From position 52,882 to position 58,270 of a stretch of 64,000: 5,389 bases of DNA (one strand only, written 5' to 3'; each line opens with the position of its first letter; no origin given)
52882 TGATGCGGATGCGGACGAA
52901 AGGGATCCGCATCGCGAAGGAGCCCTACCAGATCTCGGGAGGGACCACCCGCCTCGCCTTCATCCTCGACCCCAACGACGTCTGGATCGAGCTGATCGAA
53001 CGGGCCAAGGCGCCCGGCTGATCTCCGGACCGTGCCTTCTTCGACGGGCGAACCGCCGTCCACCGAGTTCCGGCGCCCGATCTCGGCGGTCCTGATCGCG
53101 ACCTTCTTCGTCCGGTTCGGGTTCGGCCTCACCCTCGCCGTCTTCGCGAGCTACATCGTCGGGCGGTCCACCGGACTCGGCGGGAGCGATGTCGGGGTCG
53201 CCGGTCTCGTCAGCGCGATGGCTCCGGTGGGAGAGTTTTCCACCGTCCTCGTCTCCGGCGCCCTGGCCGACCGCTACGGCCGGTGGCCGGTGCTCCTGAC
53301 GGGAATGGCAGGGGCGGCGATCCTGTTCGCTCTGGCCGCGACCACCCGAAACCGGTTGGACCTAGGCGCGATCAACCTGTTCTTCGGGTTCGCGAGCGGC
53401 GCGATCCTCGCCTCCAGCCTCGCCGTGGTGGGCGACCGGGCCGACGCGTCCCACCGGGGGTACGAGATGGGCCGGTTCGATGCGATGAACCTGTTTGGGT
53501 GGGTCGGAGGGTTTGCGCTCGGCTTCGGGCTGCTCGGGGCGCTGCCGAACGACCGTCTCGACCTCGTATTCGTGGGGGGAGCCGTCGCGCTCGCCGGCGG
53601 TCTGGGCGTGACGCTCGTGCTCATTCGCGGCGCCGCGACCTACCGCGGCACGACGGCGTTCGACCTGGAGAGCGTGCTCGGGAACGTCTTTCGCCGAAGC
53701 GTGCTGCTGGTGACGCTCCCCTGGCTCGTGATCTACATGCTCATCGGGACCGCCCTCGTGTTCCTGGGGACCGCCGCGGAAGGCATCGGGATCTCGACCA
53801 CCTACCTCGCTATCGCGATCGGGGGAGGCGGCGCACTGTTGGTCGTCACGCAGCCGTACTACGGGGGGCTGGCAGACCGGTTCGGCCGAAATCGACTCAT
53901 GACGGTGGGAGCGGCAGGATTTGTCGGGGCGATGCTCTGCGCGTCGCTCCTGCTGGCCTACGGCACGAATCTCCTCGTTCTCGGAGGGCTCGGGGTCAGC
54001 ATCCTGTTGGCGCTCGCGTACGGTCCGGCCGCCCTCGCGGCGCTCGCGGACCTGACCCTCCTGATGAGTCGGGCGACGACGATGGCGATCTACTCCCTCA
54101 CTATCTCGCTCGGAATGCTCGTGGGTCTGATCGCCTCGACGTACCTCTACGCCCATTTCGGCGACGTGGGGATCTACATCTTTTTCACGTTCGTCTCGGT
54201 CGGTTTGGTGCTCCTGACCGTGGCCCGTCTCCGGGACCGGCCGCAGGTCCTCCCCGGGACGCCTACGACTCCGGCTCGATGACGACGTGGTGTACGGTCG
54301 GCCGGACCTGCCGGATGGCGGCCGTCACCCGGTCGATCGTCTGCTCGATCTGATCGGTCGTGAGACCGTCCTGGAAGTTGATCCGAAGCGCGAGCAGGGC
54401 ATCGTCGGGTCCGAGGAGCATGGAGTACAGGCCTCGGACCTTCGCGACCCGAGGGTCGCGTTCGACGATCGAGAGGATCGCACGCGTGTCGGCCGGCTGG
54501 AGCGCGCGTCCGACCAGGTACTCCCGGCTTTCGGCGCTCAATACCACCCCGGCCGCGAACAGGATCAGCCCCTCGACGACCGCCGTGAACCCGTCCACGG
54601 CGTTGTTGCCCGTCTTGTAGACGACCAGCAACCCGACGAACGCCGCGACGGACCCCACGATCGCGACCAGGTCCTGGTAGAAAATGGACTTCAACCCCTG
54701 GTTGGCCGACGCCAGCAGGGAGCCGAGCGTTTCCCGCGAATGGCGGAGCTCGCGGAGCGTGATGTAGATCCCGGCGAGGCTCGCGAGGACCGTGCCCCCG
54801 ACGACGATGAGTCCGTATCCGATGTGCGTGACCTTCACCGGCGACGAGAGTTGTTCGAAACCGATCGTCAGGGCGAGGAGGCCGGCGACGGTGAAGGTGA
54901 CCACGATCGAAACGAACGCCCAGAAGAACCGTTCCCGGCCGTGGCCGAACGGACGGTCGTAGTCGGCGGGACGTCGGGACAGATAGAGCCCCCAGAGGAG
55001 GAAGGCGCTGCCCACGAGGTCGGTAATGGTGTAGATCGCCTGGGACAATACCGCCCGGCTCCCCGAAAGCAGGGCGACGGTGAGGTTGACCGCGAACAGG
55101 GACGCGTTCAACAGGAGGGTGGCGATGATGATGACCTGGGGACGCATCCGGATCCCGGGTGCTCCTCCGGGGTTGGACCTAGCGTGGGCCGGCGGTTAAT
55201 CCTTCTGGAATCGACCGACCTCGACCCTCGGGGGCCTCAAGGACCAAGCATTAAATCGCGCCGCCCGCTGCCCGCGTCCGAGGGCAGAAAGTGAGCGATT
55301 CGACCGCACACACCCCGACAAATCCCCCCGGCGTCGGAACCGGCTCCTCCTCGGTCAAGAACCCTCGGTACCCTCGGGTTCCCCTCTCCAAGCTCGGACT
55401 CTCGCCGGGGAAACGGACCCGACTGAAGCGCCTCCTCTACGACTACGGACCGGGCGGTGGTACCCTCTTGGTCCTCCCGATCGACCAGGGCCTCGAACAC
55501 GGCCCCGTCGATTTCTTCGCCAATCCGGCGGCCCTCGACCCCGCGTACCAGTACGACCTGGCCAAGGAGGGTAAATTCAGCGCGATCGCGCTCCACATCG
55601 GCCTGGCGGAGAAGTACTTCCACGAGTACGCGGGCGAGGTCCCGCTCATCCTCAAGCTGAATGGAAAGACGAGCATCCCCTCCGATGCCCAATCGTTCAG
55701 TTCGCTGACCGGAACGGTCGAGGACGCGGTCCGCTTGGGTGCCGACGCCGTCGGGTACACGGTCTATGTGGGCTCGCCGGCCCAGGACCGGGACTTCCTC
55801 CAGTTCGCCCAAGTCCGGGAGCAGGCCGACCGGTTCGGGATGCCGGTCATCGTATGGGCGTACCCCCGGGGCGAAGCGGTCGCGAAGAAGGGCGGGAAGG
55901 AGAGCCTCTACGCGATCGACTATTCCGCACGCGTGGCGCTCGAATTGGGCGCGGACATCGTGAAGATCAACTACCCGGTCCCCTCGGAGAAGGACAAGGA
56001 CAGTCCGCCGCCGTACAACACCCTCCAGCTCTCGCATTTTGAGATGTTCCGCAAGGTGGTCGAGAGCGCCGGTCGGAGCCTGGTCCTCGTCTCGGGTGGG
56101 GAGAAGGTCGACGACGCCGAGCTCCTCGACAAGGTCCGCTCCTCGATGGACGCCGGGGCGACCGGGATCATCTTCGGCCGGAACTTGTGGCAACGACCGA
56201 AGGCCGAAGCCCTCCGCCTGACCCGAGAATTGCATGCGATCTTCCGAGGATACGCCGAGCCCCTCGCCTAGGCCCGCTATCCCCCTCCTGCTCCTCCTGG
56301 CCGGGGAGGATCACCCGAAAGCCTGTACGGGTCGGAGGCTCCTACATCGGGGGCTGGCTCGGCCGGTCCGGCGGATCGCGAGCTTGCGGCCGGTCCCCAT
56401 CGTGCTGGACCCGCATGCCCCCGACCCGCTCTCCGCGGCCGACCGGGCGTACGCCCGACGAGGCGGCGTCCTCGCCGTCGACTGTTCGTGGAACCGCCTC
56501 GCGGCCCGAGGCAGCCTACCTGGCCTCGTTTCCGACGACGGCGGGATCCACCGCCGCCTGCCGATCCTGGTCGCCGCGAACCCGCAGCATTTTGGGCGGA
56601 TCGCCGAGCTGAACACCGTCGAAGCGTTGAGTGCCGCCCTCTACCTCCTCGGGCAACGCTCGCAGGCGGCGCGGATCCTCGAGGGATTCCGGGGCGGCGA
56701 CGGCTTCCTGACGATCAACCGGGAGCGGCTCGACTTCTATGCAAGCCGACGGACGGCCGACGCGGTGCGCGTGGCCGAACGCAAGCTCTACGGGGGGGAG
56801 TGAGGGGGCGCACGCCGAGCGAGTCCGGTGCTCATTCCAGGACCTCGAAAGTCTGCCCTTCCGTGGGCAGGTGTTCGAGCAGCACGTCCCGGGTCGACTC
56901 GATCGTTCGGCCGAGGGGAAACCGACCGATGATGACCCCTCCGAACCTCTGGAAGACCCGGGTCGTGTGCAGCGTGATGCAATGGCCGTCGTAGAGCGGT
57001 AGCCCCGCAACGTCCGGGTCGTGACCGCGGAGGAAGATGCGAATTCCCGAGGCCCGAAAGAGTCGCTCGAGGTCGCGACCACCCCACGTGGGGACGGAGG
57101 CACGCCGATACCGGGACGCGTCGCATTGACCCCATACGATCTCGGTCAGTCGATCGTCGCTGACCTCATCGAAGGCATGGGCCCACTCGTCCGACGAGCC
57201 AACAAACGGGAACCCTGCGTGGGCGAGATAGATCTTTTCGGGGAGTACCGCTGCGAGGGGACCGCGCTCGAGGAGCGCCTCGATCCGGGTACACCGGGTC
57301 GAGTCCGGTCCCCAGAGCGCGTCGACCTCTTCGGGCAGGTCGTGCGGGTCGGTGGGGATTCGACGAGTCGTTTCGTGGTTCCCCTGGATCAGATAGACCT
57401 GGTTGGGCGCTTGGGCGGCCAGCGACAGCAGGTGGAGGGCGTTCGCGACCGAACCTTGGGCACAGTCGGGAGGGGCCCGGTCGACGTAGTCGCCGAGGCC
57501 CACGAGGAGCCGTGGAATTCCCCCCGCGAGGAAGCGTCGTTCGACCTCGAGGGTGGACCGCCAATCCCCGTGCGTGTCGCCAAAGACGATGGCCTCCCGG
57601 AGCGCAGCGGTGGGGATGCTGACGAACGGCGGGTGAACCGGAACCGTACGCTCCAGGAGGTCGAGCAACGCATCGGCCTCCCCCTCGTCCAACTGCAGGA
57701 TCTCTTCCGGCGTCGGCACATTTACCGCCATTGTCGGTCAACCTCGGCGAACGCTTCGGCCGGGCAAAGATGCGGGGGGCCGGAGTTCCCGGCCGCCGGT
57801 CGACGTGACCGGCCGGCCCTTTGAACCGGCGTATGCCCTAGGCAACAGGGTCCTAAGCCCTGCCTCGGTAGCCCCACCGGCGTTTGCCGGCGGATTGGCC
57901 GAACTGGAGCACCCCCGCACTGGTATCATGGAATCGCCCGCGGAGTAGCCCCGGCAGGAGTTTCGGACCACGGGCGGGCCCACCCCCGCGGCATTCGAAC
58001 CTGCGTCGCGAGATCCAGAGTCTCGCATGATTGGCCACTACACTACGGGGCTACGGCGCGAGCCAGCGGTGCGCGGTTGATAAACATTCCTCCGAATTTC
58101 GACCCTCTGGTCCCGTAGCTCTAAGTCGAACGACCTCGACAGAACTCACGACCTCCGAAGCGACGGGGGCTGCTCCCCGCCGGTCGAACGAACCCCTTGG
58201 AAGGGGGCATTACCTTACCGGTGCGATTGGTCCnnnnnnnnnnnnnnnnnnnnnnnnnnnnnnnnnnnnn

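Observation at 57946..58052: tRNA-Gln(CUG) is split by a 34-nt intron inside the T-loop (59/60)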

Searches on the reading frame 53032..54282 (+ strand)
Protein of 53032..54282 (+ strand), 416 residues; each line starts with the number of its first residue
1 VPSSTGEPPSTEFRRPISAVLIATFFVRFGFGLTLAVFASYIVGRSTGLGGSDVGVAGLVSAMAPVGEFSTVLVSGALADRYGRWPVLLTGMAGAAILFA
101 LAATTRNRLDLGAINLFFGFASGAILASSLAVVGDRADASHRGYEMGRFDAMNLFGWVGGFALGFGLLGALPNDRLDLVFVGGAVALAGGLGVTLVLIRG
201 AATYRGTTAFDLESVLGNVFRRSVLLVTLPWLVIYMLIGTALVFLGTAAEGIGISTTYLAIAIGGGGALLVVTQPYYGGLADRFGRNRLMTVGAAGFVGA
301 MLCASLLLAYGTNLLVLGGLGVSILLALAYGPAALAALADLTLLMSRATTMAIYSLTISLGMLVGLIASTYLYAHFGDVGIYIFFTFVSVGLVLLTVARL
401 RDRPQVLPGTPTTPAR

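Call 42: search_protein_families(library=pfam, proteins=[window:53032-54282:+])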
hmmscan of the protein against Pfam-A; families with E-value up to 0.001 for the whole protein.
window:53032-54282:+ (416 aa): 1 family
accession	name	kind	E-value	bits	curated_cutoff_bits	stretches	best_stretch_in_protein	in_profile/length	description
PF07690.21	MFS_1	-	4.4e-30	105.2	33.4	2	20-328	1-306/347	Major Facilitator Superfamily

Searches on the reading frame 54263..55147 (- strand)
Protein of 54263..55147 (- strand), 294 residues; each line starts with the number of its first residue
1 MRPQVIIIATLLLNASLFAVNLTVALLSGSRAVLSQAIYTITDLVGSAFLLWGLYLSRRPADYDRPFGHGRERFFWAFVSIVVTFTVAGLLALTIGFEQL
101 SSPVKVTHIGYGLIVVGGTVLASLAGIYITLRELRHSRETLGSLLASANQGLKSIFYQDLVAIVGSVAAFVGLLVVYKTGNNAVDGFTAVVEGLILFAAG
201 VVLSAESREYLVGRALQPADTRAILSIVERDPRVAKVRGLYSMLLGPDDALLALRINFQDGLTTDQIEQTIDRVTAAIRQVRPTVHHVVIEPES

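Call 42: search_protein_families(library=pfam, proteins=[window:54263-55147:-])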
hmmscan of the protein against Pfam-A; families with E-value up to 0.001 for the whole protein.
window:54263-55147:- (294 aa): 2 families
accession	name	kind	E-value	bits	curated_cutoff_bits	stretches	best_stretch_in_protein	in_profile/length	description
PF01545.26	Cation_efflux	-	1.7e-30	106.7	26.6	1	7-212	1-198/198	Cation efflux family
PF16916.11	ZT_dimer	-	0.00074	19.9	26.7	0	218-293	3-76/78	Dimerisation domain of Zinc Transporter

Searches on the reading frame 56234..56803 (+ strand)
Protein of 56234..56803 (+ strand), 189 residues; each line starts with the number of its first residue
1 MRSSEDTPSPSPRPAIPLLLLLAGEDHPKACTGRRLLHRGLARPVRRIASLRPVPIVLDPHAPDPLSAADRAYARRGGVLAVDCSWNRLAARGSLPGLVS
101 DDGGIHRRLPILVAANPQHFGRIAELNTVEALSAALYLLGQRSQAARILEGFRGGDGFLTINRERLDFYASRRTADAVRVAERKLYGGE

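Call 42: search_protein_families(library=pfam, proteins=[window:56234-56803:+])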
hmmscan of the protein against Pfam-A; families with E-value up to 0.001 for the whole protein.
window:56234-56803:+ (189 aa): 1 family
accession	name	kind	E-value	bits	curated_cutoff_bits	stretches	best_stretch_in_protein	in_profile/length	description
PF04034.18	Ribo_biogen_C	-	3.2e-33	114.6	29.9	1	56-184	1-125/127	Ribosome biogenesis protein, C-terminal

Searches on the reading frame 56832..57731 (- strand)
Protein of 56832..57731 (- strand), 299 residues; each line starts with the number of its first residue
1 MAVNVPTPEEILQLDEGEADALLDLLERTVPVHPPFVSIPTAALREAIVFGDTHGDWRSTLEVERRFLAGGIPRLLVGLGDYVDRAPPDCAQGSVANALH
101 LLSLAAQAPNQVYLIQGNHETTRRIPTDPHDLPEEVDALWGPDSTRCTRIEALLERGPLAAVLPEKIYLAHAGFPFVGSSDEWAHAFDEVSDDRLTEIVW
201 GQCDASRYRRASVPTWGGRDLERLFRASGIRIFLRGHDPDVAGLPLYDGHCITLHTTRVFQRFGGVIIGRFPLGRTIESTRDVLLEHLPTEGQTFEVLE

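Call 42: search_protein_families(library=pfam, proteins=[window:56832-57731:-])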
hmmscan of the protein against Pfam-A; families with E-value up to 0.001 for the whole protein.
window:56832-57731:- (299 aa): 1 family
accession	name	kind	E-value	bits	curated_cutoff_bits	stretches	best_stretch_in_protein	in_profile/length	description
PF00149.33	Metallophos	-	3.4e-14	54.2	21.5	1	48-238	4-188/191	Calcineurin-like phosphoesterase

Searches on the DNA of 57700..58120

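Call 86: search_rna_families(source=window, start=57700, end=58120, threshold=evalue, max_evalue=10, show_alignments=2)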
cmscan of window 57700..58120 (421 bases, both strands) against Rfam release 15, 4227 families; matches with E-value up to 10: 7.
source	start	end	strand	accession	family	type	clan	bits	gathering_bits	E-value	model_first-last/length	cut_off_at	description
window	57980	58052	-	RF00005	tRNA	Gene; tRNA;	CL00001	29.5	29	0.00029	1-71/71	no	tRNA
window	57751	57835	+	RF04311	dauA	Cis-reg;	-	25.9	45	0.039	1-88/88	no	dauA ncRNA motif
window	57773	57823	+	RF03169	c-di-GMP-II-GAG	Cis-reg; riboswitch;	CL00127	16.6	40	1.7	1-86/86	no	c-di-GMP-II-GAG riboswitch aptamer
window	57935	57976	-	RF02357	RNaseP-T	Gene; ribozyme;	CL00002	13.7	60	1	1-208/208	no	RNaseP truncated form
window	57947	58005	-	RF01550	TB8Cs3H1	Gene; snRNA; snoRNA; HACA-box;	-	13.4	45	5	1-63/63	no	Trypanosomatid snoRNA TB8Cs3H1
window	57871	57899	+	RF02803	PyrR205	Gene; snRNA; snoRNA; HACA-box;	-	12.7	35.6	4.9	11-39/61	no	Pyrobaculum sRNA 205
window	57779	57830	+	RF00058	HgcF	Gene; snRNA; snoRNA; HACA-box;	-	9.6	70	7.6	102-152/168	no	HgcF RNA (Pab35)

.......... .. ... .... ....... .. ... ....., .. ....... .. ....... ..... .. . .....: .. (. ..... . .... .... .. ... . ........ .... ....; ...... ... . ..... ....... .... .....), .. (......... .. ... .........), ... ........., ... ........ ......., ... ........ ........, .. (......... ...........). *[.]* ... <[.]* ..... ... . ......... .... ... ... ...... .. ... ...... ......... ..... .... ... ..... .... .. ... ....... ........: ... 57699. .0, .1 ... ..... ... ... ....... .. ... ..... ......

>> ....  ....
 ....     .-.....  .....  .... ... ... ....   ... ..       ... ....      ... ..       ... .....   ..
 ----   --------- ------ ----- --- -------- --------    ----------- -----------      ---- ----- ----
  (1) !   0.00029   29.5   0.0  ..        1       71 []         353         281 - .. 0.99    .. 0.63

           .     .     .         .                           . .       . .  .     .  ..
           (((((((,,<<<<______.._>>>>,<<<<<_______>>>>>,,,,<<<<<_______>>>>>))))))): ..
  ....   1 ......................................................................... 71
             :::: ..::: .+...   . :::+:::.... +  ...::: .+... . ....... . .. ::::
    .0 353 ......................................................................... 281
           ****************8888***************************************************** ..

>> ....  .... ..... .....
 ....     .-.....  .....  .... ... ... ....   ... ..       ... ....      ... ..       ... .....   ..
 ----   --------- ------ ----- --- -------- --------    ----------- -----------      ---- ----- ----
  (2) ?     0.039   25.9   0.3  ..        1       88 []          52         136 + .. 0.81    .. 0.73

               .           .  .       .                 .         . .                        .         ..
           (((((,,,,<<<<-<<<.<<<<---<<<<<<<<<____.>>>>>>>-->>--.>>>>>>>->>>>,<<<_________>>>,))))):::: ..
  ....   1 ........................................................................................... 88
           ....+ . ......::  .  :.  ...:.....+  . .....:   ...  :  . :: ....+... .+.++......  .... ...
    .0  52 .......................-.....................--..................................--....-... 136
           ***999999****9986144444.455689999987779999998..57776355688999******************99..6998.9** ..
